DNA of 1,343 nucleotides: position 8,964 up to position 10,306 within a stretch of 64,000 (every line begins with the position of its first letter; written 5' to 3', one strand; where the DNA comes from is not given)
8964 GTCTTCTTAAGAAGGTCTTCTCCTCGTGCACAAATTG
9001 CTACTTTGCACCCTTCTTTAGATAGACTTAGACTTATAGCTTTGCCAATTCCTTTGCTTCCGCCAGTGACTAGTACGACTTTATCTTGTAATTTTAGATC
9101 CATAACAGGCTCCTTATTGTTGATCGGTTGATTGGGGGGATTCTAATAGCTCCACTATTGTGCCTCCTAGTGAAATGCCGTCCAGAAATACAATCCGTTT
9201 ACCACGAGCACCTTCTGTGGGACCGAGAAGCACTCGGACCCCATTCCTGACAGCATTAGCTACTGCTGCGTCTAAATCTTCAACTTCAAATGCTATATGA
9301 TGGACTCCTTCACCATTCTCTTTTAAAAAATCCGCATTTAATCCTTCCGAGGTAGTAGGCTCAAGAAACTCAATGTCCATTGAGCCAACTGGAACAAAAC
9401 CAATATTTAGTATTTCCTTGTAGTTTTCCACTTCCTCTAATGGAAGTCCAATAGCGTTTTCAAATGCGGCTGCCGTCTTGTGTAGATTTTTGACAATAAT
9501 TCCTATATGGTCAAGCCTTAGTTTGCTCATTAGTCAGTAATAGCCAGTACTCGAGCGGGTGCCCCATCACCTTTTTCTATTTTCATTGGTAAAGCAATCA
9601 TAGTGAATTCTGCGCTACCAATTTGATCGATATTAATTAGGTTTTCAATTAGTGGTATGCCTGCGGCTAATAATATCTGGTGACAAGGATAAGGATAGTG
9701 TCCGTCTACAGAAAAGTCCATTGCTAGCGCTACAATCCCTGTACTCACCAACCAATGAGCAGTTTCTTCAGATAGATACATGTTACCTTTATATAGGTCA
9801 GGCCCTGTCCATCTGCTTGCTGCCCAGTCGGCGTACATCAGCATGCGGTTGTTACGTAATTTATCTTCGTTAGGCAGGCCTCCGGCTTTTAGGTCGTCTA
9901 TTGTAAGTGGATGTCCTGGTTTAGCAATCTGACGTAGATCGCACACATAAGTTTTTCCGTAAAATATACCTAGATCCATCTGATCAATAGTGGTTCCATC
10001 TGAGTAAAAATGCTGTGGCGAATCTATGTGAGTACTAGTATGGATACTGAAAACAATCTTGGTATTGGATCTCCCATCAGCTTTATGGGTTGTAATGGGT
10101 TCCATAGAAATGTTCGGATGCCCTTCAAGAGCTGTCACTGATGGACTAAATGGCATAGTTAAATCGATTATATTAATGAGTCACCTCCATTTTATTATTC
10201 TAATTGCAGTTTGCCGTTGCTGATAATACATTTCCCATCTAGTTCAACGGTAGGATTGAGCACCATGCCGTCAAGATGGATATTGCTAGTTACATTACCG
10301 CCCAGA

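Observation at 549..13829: N-heterocycle degradation array: Mo-hydroxylase with two complete large subunits (L-L-M-S) plus ring-opening and amidohydrolase genes, next to a nicotinamidase-like gene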

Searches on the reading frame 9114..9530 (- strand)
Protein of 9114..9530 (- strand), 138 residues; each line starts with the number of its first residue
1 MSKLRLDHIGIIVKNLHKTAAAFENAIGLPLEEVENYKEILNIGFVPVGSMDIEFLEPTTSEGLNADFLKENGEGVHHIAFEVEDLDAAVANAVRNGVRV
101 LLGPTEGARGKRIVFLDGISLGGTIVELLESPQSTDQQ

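Call 3: search_protein_families(library=pfam, proteins=[window:9114-9530:-])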
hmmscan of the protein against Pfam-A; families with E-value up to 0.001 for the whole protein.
window:9114-9530:- (138 aa): 3 families
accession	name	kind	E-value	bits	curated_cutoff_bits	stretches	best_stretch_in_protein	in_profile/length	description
PF13669.12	Glyoxalase_4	-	2e-19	70.3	27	1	7-115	1-109/109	Glyoxalase/Bleomycin resistance protein/Dioxygenase superfamily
PF00903.31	Glyoxalase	-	1.6e-13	51.5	20.6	1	5-116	1-112/121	Glyoxalase/Bleomycin resistance protein/Dioxygenase superfamily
PF13468.12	Glyoxalase_3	-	2.5e-08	34.6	25.1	1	6-109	1-110/176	Glyoxalase-like domain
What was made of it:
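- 9114..9530 (-): Single-domain VOC protein resembling methylmalonyl-CoA epimerase, a core gene. Glyoxalase_4 domain (call 3).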

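Call 6: search_protein_families(library=ncbifam, proteins=[window:9114-9530:-], max_evalue=0.00001)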
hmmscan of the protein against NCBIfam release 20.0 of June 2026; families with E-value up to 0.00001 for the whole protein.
window:9114-9530:- (138 aa): 2 families
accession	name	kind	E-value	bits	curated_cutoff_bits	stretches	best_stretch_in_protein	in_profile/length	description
TIGR03081.1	metmalonyl_epim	equivalog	3.3e-26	92.3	114.95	1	5-130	1-129/129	methylmalonyl-CoA epimerase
TIGR01263.1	4HPPD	equivalog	1.7e-09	37.6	277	1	5-130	2-126/353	4-hydroxyphenylpyruvate dioxygenase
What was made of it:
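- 9114..9530 (-): TIGR03081 scores 92 bits, below its cut-off of 115 (call 6).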

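Call 60: search_solved_structures(query=window:9114-9530:-, max_evalue=0.001)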
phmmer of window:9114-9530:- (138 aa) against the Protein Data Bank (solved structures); distinct sequences matched with E-value up to 0.001: 23.
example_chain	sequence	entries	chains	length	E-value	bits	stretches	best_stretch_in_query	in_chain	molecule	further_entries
3oa4_A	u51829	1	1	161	8.7e-18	67.9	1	5-134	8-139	glyoxalase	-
3rmu_A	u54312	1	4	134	2.7e-16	63.1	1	5-129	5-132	Methylmalonyl-CoA epimerase, mitochondrial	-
6wf6_A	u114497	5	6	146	8.3e-16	61.5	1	4-131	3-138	Methylmalonyl-CoA epimerase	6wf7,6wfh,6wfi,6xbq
6xbs_A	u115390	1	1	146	1.1e-15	61.1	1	4-131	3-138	Methylmalonyl-CoA epimerase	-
6xbv_A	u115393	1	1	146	1.2e-15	61.1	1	4-131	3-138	Methylmalonyl-CoA epimerase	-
6xbr_A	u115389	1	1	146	1.2e-15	61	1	4-131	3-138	Methylmalonyl-CoA epimerase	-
6xbt_A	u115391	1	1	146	2.1e-15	60.2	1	4-131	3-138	Methylmalonyl-CoA epimerase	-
6qh4_C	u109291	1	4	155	4.6e-15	59.1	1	5-129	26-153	Methylmalonyl-CoA epimerase, mitochondrial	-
3gm5_A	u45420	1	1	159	3.1e-12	49.9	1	42-131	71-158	Lactoylglutathione lyase and related lyases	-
6bu2_A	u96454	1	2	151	1.6e-10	44.5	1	6-131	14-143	Glyoxalase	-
7yvv_A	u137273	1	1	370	7.5e-10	42.3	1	43-132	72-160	4-hydroxyphenylpyruvate dioxygenase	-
2r5v_A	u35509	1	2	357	2.9e-08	37.1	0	3-108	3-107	PCZA361.1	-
1jc4_A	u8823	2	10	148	1.3e-07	35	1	51-133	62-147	Methylmalonyl-CoA epimerase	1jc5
3isq_A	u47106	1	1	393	7.5e-06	29.3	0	66-105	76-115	4-hydroxyphenylpyruvate dioxygenase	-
5ec3_A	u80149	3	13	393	7.6e-06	29.3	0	66-105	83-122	4-hydroxyphenylpyruvate dioxygenase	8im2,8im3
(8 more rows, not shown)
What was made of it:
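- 9114..9530 (-): PDB hits are to epimerases (call 60).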

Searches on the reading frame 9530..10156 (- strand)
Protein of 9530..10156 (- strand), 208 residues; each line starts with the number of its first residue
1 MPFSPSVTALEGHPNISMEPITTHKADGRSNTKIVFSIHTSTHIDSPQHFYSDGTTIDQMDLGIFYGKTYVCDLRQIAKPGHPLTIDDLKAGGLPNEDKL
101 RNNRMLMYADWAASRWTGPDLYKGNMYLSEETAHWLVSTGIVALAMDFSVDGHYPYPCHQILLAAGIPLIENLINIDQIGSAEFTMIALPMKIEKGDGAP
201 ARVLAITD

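Call 3: search_protein_families(library=pfam, proteins=[window:9530-10156:-])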
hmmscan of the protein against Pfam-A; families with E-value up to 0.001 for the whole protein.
window:9530-10156:- (208 aa): 1 family
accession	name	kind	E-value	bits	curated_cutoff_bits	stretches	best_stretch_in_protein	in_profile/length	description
PF04199.19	Cyclase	-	2.8e-20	73.4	23.1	1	14-147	17-136/142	Putative cyclase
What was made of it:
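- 9530..10156 (-): Cyclase-family (KynB / isatin hydrolase type) metal-dependent amidohydrolase, a core gene. PF04199 domain (call 3).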

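Call 6: search_protein_families(library=ncbifam, proteins=[window:9530-10156:-], max_evalue=0.00001)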
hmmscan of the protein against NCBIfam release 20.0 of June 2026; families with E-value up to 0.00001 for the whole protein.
window:9530-10156:- (208 aa): 1 family
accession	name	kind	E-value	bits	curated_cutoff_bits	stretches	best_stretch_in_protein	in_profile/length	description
TIGR03035.1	trp_arylform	equivalog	1.1e-17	64.7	223.05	1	4-203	10-201/206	arylformamidase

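Call 33: search_dna_similar(query=window:9530-10156:-, collection=plasmids, mode=protein, max_rows=30)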
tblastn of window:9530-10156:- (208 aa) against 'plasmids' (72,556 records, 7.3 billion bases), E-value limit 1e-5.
Records with a match: 213; places in all: 231; records where one place covers at least 80% of the query: 212.
Best place of each record, by identity: <60% 213.
By first word of the organism name: Sulfitobacter 17; Thermus 17; Streptomyces 15; Apilactobacillus 13; Halorussus 8; Paracoccus 7; Roseibium 6; Natrinema 4; Haloarcula 4; Neorhizobium 4; and 72 more.
By predicted mobility (MOB-suite, as given by PLSDB): non-mobilizable 188; mobilizable 15; conjugative 10.
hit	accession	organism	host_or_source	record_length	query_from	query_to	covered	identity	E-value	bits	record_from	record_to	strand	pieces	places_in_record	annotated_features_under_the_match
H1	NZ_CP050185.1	Bacillus thuringiensis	cell culture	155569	3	206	98%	32.4%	1e-24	107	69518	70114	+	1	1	cyclase family protein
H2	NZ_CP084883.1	Natrinema zhouii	pure culture,Salt mine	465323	1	205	99%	32.1%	9e-23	102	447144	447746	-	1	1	cyclase family protein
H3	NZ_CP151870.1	Bacillus thuringiensis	tobacco,mixed culture,leaves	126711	3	206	98%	31.9%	3e-24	106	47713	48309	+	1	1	cyclase family protein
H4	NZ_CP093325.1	Bacillus sp. N5-665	whole organism,peat soil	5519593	3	206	98%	31.4%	5e-23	103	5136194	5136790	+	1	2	none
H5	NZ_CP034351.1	Streptomyces sp. W1SF4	-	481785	1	206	99%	30.8%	3e-11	69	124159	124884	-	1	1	cyclase family protein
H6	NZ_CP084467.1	Halomicrobium salinisoli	cell culture,gobi saline soil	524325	12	205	93%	31.8%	2e-16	84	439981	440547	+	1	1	cyclase family protein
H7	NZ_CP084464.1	Halomicrobium salinisoli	cell culture,gobi saline soil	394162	12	205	93%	31.3%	2e-16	84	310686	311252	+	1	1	cyclase family protein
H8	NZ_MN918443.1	Haloprofundus sp. MHR1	-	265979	1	205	99%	29.3%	1e-18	90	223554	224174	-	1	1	cyclase family protein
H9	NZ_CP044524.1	Halorussus halophilus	pure culture,marine solar saltern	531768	2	205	98%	29.4%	4e-17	86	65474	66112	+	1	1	cyclase family protein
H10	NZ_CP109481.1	Streptomyces sp. NBC_01450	-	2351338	17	208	92%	31.2%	3e-15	81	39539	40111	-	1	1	none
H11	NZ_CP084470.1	Natrinema salinisoli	cell culture,saline soil sediment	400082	1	205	99%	29.0%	4e-17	86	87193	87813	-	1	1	cyclase family protein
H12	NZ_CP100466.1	Halomicrococcus gelatinilyticus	cell culture,sediment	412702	2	204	98%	29.2%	1e-16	85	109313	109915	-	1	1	cyclase family protein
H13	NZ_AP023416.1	Vescimonas fastidiosa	Homo sapiens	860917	4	208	99%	28.8%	1e-16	85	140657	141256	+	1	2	cyclase family protein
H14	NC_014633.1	Ilyobacter polytropus DSM 2926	marine mud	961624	17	208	92%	30.8%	8e-18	88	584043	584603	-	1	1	cyclase family protein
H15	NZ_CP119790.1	Haloarcula ordinaria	cell culture,sediment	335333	2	207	86%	33.0%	2e-10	90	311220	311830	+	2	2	none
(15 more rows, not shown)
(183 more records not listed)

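Call 59: search_solved_structures(query=window:9530-10156:-, max_evalue=0.001, show_alignments=1)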
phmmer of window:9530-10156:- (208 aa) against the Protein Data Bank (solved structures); distinct sequences matched with E-value up to 0.001: 12.
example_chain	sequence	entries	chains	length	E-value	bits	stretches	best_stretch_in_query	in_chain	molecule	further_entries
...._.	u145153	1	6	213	1.4e-14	57.3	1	19-206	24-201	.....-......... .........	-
4cz1_A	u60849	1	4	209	3.4e-14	55.9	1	4-204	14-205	KYNURENINE FORMAMIDASE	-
4co9_A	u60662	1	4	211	3.5e-14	55.9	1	4-204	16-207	KYNURENINE FORMAMIDASE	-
5nna_A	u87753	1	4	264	3.4e-13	52.7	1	31-206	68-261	isatin hydrolase A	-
5nnb_A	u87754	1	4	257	8.2e-13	51.4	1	31-206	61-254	isatin hydrolase A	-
8f9x_A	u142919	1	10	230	1.1e-12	51.1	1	22-206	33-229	Cyclase family protein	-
1r61_A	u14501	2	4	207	1.4e-12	50.7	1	30-205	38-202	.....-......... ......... | Hydrolase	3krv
4j0n_A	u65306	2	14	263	1e-09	41.3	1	13-206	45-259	Isatin hydrolase B | Putative uncharacterized protein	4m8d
5nmp_A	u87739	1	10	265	3e-08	36.5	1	38-207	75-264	Isatin hydrolase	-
4cob_A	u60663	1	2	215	3.9e-08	36.1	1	33-204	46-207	KYNURENINE FORMAMIDASE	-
4cog_A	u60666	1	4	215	4.2e-08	36.1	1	2-204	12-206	KYNURENINE FORMAMIDASE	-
2b0a_A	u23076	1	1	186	4.5e-06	29.4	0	139-207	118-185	Hypothetical protein MJ0783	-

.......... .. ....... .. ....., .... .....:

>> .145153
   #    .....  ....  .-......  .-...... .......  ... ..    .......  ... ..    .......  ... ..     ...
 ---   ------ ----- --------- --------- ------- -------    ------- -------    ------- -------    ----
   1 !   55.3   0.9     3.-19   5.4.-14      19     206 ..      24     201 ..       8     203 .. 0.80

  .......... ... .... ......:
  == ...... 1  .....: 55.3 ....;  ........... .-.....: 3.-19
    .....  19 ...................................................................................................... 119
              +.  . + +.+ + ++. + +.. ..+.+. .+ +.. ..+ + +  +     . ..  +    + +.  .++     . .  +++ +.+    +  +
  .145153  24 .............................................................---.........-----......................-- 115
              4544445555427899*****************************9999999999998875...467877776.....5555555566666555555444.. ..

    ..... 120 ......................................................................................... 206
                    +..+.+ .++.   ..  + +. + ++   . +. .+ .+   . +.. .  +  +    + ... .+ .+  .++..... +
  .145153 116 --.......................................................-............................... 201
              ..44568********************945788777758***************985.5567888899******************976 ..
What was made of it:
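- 9530..10156 (-): The best PDB hits are a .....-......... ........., kynurenine formamidases and isatin hydrolases (call 59).
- The cyclase family includes arylformamidases (calls 6, 59).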
